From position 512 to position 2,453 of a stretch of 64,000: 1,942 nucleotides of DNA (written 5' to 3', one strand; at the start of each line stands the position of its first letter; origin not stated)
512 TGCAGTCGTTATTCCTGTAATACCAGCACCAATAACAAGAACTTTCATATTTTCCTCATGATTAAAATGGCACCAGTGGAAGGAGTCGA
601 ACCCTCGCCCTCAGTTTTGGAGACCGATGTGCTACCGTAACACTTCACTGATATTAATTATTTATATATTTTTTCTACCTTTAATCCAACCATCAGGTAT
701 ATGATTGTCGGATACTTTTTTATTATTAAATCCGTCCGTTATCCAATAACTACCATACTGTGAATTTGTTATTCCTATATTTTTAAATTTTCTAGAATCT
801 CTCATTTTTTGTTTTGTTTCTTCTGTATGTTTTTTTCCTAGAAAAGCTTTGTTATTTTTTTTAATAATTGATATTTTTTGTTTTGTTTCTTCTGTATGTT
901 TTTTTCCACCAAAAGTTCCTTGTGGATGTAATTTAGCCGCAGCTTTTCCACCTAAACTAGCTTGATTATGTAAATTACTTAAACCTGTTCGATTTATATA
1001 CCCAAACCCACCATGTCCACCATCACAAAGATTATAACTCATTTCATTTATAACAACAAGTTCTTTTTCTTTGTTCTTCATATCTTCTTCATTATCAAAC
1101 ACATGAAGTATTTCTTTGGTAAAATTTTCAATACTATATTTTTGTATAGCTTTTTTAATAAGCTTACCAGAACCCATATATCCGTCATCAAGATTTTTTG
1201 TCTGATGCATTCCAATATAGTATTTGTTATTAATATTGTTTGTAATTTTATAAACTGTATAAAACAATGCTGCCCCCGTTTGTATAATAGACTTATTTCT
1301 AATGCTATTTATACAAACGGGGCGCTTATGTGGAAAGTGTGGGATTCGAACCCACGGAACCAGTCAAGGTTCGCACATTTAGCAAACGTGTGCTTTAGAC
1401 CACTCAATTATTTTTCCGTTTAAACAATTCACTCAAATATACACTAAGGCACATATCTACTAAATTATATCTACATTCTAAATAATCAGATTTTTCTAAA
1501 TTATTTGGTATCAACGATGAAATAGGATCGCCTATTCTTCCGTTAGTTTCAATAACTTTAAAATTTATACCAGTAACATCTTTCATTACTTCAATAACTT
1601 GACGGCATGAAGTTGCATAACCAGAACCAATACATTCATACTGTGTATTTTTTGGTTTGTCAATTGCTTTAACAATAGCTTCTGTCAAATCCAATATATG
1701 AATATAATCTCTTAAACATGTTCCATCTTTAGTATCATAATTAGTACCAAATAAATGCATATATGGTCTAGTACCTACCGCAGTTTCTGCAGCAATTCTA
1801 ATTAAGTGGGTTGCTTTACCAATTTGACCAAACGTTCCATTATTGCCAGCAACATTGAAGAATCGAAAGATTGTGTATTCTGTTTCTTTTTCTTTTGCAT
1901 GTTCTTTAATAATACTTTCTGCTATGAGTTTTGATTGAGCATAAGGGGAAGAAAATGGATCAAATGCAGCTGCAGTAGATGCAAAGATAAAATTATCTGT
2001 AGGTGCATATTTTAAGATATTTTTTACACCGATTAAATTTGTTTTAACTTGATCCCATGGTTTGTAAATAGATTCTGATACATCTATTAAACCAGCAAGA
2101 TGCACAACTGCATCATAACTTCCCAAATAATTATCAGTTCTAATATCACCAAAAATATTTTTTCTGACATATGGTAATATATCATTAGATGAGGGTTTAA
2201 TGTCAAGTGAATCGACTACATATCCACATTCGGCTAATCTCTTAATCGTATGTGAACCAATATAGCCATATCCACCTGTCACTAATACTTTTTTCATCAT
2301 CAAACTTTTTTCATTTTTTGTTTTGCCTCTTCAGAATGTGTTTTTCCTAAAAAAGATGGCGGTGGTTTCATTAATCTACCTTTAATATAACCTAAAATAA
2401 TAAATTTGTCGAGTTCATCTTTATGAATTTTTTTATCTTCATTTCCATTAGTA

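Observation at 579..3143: Duplicated GIY-YIG homing endonuclease cassettes in the tRNA cluster, each with an identical start-sequestering hairpin, bracketing a GalE-like epimerase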

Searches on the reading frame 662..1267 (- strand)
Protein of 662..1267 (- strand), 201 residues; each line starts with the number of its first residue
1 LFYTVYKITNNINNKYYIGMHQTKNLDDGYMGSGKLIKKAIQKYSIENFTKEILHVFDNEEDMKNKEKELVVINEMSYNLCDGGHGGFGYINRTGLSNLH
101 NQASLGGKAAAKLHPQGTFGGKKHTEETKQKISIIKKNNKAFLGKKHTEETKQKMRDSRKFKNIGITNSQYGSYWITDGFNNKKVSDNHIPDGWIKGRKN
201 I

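Call 7: search_protein_families(library=pfam, proteins=[window:662-1267:-], max_evalue=0.01)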
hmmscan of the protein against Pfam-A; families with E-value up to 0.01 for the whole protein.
window:662-1267:- (201 aa): 3 families
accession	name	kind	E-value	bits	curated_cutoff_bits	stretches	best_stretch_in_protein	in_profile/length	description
PF07460.16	NUMOD3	-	1.1e-09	38.4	20.4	1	121-156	1-37/37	NUMOD3 motif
PF19835.5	SegE_GIY-YIG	-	1.4e-05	25.8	25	1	5-75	20-105/123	Putative endonuclease segE, GIY-YIG domain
PF01541.30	GIY-YIG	-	0.0016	19.1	22.6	1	3-74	2-70/78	GIY-YIG catalytic domain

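Call 64: search_protein_families(library=ncbifam, proteins=[window:662-1267:-], max_evalue=0.001)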
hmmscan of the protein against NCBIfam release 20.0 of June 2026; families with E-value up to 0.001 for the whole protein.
window:662-1267:- (201 aa): 1 family
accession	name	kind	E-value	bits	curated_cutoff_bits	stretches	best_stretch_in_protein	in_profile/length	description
TIGR01453.1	grpIintron_endo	subfamily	1.7e-14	54.4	56.05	1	5-180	4-180/215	group I intron endonuclease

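Call 65: search_protein_families(library=phrogs, proteins=[window:662-1267:-], max_evalue=0.001)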
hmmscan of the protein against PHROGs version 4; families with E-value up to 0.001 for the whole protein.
window:662-1267:- (201 aa): 4 families
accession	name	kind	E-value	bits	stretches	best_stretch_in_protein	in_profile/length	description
phrog_314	-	DNA, RNA and nucleotide metabolism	7.6e-47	161.5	1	1-185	177-346/574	homing endonuclease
phrog_19446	-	DNA, RNA and nucleotide metabolism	9.2e-09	36.2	1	4-148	3-124/254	homing endonuclease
phrog_447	-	other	1.8e-08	35.4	1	4-76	28-115/148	NAD synthetase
phrog_7168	-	DNA, RNA and nucleotide metabolism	3.8e-05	24.3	1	4-155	3-164/284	homing endonuclease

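Call 71: find_encoding_contigs(protein=window:662-1267:-, flank=4000, max_places=6)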
Protein window:662-1267:- (201 aa): 2 contigs read that carry it; 2 places shown.
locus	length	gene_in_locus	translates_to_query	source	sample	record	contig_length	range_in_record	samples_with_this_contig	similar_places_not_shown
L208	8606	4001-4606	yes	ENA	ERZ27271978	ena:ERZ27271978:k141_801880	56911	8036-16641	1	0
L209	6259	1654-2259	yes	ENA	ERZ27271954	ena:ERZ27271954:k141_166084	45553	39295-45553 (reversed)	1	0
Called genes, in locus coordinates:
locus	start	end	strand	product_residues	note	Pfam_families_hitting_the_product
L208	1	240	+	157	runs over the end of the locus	PF04308:RNaseH_like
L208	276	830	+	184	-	PF13489:Methyltransf_23 (weak)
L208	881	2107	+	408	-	PF17338:GP88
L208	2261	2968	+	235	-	PF07460:NUMOD3 (faint)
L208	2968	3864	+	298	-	PF01073:3Beta_HSD (weak), PF01370:Epimerase, PF02719:Polysacc_synt_2, PF07993:NAD_binding_4 (faint), PF16363:GDP_Man_Dehyd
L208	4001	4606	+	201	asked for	PF19835:SegE_GIY-YIG (faint), PF07460:NUMOD3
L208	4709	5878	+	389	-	PF00070:Pyr_redox (faint), PF00890:FAD_binding_2 (weak), PF01266:DAO, PF01494:FAD_binding_3 (faint), PF03486:HI0933_like (weak), PF07992:Pyr_redox_2 (faint), PF13450:NAD_binding_8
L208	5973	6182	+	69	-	-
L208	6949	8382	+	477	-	PF11443:DUF2828, PF25043:DUF7788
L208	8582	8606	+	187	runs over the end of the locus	-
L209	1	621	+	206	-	?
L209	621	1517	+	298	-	PF01073:3Beta_HSD (weak), PF01370:Epimerase, PF02719:Polysacc_synt_2, PF07993:NAD_binding_4 (faint), PF16363:GDP_Man_Dehyd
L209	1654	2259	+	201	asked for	PF19835:SegE_GIY-YIG (faint), PF07460:NUMOD3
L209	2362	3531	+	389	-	PF00070:Pyr_redox (faint), PF00890:FAD_binding_2 (weak), PF01266:DAO, PF01494:FAD_binding_3 (faint), PF03486:HI0933_like (weak), PF07992:Pyr_redox_2 (faint), PF13450:NAD_binding_8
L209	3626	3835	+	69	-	-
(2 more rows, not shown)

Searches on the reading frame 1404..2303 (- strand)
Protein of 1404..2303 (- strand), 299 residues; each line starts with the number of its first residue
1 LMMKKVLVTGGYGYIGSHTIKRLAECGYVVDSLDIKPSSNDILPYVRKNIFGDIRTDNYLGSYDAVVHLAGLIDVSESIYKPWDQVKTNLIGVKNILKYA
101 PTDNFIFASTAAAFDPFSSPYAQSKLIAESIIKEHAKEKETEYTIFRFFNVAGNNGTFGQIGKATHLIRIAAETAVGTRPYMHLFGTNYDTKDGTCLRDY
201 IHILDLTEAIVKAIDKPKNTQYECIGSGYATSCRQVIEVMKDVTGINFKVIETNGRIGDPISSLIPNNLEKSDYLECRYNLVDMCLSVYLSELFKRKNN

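Call 7: search_protein_families(library=pfam, proteins=[window:1404-2303:-], max_evalue=0.01)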
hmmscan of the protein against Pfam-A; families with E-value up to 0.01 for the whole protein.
window:1404-2303:- (299 aa): 6 families
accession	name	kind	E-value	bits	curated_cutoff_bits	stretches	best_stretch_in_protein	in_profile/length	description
PF01370.27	Epimerase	-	3.8e-33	115.3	20.9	1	6-220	1-231/240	NAD dependent epimerase/dehydratase family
PF16363.11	GDP_Man_Dehyd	-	9.2e-22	78.4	27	1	7-247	1-269/332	GDP-mannose 4,6 dehydratase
PF02719.21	Polysacc_synt_2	-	4.5e-12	46.2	20.2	1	6-157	1-177/293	Polysaccharide biosynthesis protein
PF07993.18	NAD_binding_4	-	4.9e-10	39.4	20.1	1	117-168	173-223/258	Male sterility protein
PF01073.25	3Beta_HSD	-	7.6e-08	32.1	22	1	7-114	1-120/280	3-beta hydroxysteroid dehydrogenase/isomerase family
PF04321.23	RmlD_sub_bind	-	0.0029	17.2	27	0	5-117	2-108/287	RmlD substrate binding domain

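Call 40: find_related_loci(query=window:1404-2300:-, collection=viral_contigs, flank=4000)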
Query window:1404-2300:- (298 aa) in viral_contigs; peptide patterns used: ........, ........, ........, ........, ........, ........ (x = any residue, [..] = any of these).
11 stretches matched a pattern; 2 encode a relative of the query (tblastn E <= 1e-3); 2 distinct loci.
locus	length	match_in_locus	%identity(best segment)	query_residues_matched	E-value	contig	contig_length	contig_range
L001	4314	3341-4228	75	1-296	2e-159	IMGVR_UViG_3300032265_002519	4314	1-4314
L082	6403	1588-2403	37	1-280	2e-44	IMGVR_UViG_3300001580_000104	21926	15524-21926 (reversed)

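Call 64: search_protein_families(library=ncbifam, proteins=[window:1404-2300:-], max_evalue=0.001)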
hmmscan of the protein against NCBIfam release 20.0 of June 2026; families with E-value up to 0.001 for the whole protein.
window:1404-2300:- (298 aa): 17 families
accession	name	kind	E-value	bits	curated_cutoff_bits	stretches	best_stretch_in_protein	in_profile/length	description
TIGR01179.1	galE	equivalog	1.4e-55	188.4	262.3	1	4-267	1-298/332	UDP-glucose 4-epimerase GalE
NF007956.0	PRK10675.1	subfamily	7.7e-32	110.7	394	1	4-245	2-282/338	UDP-glucose 4-epimerase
TIGR02197.1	heptose_epim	equivalog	6e-20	71.6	274.6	1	5-244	1-261/316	ADP-glyceromanno-heptose 6-epimerase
TIGR04180.1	EDH_00030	hypoth_equivalog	1.1e-13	51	475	1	5-256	1-269/297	NAD-dependent 4,6-dehydratase LegB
TIGR01181.1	dTDP_gluc_dehyt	equivalog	6.5e-13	48.4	365.1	2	113-242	145-260/321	dTDP-glucose 4,6-dehydratase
TIGR03589.1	PseB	equivalog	7.2e-10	38.3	407.75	1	4-156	6-174/324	UDP-N-acetylglucosamine 4,6-dehydratase (inverting)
TIGR03466.1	HpnA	hypoth_equivalog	4.5e-07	29.1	367.65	1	4-112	2-116/327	hopanoid-associated sugar epimerase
NF047922.1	GDPFucSynFcl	equivalog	5.8e-07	29.2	500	1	111-250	125-260/308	GDP-L-fucose synthase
NF008360.0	PRK11150.1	equivalog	8.5e-07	28.5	452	1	5-239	2-250/310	ADP-glyceromanno-heptose 6-epimerase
NF007490.0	PRK10084.1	subfamily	2.6e-05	23.4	649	0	62-99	74-111/361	dTDP-glucose 4,6-dehydratase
TIGR01746.1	Thioester-redct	subfamily_domain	4.3e-05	22.9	213.35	0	114-178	160-221/371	thioester reductase domain-containing protein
TIGR01777.1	yfcH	hypoth_equivalog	6.7e-05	22.6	207.35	0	5-71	1-67/292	TIGR01777 family oxidoreductase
TIGR02622.1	CDP_4_6_dhtase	equivalog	8.2e-05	21.9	278.45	1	3-99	5-115/352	CDP-glucose 4,6-dehydratase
NF047837.1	UDPAcbARedWbcJ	equivalog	9.5e-05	21.5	500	1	4-153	2-136/372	UDP-2-acetamido-2,6-beta-L-arabino-hexul-4-ose reductase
NF007582.0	PRK10217.1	equivalog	0.00013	21.1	698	0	2-99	1-112/355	dTDP-glucose 4,6-dehydratase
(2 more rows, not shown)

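Call 65: search_protein_families(library=phrogs, proteins=[window:1404-2300:-], max_evalue=0.001)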
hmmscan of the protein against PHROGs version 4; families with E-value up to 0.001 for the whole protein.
window:1404-2300:- (298 aa): 1 family
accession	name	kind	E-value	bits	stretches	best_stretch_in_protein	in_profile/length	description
phrog_540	-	DNA, RNA and nucleotide metabolism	1.8e-40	140.1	1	1-258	291-560/715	nucleotide-sugar epimerase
